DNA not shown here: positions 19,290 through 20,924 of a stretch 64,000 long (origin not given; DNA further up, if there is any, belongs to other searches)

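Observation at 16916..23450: Orphan operon for an uncharacterised 3-deoxy-ulosonic-acid-type sugar pathway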

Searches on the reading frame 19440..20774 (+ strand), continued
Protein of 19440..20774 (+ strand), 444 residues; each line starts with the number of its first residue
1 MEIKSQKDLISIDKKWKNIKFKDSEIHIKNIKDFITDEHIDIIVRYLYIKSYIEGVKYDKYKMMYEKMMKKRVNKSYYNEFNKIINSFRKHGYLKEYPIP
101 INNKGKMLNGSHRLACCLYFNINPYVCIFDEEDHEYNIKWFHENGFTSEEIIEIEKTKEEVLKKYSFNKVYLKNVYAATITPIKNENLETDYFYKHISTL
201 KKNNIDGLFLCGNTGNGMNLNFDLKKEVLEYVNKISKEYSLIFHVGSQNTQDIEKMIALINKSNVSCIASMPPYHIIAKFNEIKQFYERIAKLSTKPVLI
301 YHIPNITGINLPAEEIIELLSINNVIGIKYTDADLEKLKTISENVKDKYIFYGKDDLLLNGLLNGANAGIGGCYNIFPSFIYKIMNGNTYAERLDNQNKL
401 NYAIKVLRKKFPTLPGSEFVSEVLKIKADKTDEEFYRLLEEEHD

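Call 29: find_encoding_contigs(protein=P0016, flank=10000, max_places=1)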
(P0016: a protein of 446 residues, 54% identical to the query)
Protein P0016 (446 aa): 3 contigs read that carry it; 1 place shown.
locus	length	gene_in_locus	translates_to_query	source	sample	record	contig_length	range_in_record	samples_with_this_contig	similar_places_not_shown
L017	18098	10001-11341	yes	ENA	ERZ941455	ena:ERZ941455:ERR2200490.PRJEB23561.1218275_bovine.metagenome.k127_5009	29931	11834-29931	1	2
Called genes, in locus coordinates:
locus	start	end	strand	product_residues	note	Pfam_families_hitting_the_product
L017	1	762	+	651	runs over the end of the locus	PF00294:PfkB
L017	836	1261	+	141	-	-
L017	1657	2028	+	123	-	-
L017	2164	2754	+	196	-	PF04221:RelB, PF00293:NUDIX, PF14815:NUDIX_4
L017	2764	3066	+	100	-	PF12643:MazG-like (weak)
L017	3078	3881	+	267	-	-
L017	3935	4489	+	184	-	PF13302:Acetyltransf_3, PF13420:Acetyltransf_4, PF00583:Acetyltransf_1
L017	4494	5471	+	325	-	PF02016:Peptidase_S66, PF17676:Peptidase_S66C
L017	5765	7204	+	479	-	PF13328:HD_4, PF01966:HD, PF04607:RelA_SpoT, PF02824:TGS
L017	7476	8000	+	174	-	-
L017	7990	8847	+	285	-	PF03102:NeuB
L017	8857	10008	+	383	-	PF00465:Fe-ADH, PF13685:Fe-ADH_2, PF25137:ADH_Fe_C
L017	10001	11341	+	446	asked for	PF00701:DHDPS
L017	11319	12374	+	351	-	PF08282:Hydrolase_3 (weak), PF13580:SIS_2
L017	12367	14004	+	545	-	PF04230:PS_pyruv_trans, PF00293:NUDIX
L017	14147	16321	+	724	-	PF00580:UvrD-helicase, PF13245:AAA_19 (faint), PF01443:Viral_helicase1 (faint), PF13361:UvrD_C (weak), PF13538:UvrD_C_2 (weak)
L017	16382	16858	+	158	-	PF00293:NUDIX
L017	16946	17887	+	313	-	PF02129:Peptidase_S15 (faint), PF01738:DLH (faint), PF02230:Abhydrolase_2 (faint), PF00561:Abhydrolase_1, PF12146:Hydrolase_4, PF12697:Abhydrolase_6 (weak)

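Call 34: search_protein_families(library=pfam, proteins=[P0022, P0023, P0025, P0027, P0029, P0024, P0026, P0028, P0030], max_evalue=1)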
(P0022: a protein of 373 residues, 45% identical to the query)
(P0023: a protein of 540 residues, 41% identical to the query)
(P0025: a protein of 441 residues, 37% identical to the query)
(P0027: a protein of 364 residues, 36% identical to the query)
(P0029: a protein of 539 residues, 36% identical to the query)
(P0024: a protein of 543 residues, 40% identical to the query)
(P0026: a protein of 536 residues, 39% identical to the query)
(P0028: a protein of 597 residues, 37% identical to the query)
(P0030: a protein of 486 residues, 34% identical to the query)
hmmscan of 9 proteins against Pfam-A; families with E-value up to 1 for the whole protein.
P0022 (373 aa): 1 family
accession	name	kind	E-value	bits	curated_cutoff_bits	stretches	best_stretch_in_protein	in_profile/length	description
PF19856.4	DUF6331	-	0.06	14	25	1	278-330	20-72/103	Family of unknown function (DUF6331)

P0023 (540 aa): 0 families

P0025 (441 aa): 1 family
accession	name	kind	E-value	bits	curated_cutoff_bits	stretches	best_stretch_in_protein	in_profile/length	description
PF20157.4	Maf_flag10_N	-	8.4e-08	32.4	23.5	1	47-120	78-153/228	Glycosyltransferase Maf N-terminal domain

P0027 (364 aa): 0 families

P0029 (539 aa): 1 family
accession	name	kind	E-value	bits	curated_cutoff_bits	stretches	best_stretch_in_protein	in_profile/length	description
PF06579.18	Ly-6_related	-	0.12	13.1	24.4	1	131-200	46-116/125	Caenorhabditis elegans ly-6-related protein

P0024 (543 aa): 2 families
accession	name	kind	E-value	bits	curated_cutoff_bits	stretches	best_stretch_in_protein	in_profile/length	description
PF13074.11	DUF3938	-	0.018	16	25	0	333-370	58-95/98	Protein of unknown function (DUF3938)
PF16209.10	PhoLip_ATPase_N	-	0.056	13.6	29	1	11-38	32-59/67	Phospholipid-translocating ATPase N-terminal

P0026 (536 aa): 1 family
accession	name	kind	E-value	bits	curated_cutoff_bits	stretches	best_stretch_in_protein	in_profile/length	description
PF09372.15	PRANC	-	0.035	14.9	25.8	1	155-228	5-79/97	PRANC domain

P0028 (597 aa): 2 families
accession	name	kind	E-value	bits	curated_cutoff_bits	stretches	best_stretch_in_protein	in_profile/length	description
PF02629.25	CoA_binding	-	0.038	15.2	22.3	1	14-92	3-85/97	CoA binding domain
PF17836.7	PglD_N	-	0.051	14.6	23.4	1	16-81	1-67/78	PglD N-terminal domain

P0030 (486 aa): 1 family
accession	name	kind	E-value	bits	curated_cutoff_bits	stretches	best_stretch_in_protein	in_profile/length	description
PF12505.14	DUF3712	-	0.16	12.7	24.1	1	2-68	27-88/125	Protein of unknown function (DUF3712)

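Call 36: search_protein_families(library=padloc, proteins=[window:19440-20774:+], max_evalue=0.001)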
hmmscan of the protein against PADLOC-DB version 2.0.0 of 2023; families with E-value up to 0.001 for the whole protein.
window:19440-20774:+ (444 aa): 0 families

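Call 43: find_encoding_contigs(protein=P0025, flank=10000, max_places=1)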
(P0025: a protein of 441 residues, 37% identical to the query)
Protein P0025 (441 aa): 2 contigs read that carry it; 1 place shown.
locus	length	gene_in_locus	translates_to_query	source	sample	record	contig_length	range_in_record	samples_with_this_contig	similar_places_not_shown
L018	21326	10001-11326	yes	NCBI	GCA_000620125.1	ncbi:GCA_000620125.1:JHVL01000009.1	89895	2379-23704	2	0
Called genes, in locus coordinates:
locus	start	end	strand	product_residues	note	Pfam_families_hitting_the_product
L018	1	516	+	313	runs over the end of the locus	PF00669:Flagellin_N, PF00700:Flagellin_C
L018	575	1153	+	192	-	PF20074:DUF6470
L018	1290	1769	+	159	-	PF02623:FliW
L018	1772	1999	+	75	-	PF02599:CsrA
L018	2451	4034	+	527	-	PF00072:Response_reg, PF11849:DUF3369, PF13487:HD_5, PF01966:HD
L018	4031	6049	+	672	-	PF04392:ABC_sub_bind, PF02518:HATPase_c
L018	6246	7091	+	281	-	PF00669:Flagellin_N, PF00700:Flagellin_C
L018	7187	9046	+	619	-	PF20157:Maf_flag10_N (weak), PF01973:MptE-like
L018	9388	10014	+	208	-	PF26154:DUF8042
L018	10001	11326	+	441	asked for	PF20157:Maf_flag10_N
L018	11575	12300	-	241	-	PF01177:Asp_Glu_race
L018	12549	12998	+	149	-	-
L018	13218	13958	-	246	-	PF00881:Nitroreductase, PF14512:TM1586_NiRdase (faint), PF28600:Nitroreductase_C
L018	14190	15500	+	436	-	PF03721:UDPG_MGDP_dh_N, PF03446:NAD_binding_2, PF00984:UDPG_MGDP_dh, PF03720:UDPG_MGDP_dh_C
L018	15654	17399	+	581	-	PF04205:FMN_bind, PF07992:Pyr_redox_2 (faint), PF00890:FAD_binding_2, PF01134:GIDA (faint), PF01266:DAO (faint), PF03486:HI0933_like, PF12831:FAD_oxidored, PF13738:Pyr_redox_3 (weak)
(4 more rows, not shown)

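Call 44: find_encoding_contigs(protein=P0027, flank=10000, max_places=1)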
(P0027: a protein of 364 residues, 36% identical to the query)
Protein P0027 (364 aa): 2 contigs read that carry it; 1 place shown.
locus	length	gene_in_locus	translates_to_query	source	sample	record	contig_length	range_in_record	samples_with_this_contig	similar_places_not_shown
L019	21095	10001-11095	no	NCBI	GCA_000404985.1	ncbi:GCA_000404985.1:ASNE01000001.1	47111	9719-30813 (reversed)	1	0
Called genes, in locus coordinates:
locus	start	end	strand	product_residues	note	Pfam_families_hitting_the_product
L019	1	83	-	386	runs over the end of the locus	PF01702:TGT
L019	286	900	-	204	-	PF01966:HD (weak)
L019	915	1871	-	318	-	PF02163:Peptidase_M50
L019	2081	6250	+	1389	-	-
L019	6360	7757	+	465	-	-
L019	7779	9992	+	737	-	PF19077:Big_13 (faint), PF13524:Glyco_trans_1_2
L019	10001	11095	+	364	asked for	-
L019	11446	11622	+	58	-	PF00535:Glycos_transf_2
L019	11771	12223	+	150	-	-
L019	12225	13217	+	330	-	-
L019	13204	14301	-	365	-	PF00534:Glycos_transf_1, PF13692:Glyco_trans_1_4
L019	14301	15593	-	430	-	-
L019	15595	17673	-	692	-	-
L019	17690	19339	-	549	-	PF13625:Helicase_C_3, PF04851:ResIII, PF16203:ERCC3_RAD25_C, PF00271:Helicase_C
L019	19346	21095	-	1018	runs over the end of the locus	-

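Call 45: find_encoding_contigs(protein=P0023, flank=10000, max_places=2)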
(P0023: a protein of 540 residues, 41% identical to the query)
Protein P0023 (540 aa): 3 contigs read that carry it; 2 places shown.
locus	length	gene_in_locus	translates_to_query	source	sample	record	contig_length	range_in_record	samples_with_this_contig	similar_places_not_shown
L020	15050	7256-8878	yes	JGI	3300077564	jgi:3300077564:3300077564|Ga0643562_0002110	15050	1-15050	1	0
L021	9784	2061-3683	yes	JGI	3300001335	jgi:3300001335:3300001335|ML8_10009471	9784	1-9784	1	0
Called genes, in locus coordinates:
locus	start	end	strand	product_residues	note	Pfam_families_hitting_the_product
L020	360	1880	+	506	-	PF03721:UDPG_MGDP_dh_N, PF00984:UDPG_MGDP_dh, PF03720:UDPG_MGDP_dh_C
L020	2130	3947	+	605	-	PF00664:ABC_membrane, PF02463:SMC_N (weak), PF00005:ABC_tran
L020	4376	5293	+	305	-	PF03102:NeuB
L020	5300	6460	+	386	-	PF02348:CTP_transf_3, PF00702:Hydrolase (faint), PF08282:Hydrolase_3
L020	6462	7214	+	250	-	PF00571:CBS (faint), PF01050:MannoseP_isomer, PF07883:Cupin_2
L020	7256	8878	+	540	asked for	-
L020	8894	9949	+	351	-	PF13489:Methyltransf_23, PF13847:Methyltransf_31 (weak), PF08241:Methyltransf_11, PF08242:Methyltransf_12, PF13649:Methyltransf_25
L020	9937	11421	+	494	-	PF01943:Polysacc_synt, PF13440:Polysacc_synt_3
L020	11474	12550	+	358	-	PF07388:A-2_8-polyST, PF07922:Glyco_transf_52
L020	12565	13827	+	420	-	PF04932:Wzy_C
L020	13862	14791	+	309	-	PF00535:Glycos_transf_2, PF10111:Glyco_tranf_2_2 (weak), PF13641:Glyco_tranf_2_3, PF13632:Glyco_trans_2_3 (faint)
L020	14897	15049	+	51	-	?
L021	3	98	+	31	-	?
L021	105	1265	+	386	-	PF02348:CTP_transf_3, PF00702:Hydrolase (faint), PF08282:Hydrolase_3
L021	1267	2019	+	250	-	PF00571:CBS (faint), PF01050:MannoseP_isomer, PF07883:Cupin_2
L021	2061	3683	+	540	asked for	-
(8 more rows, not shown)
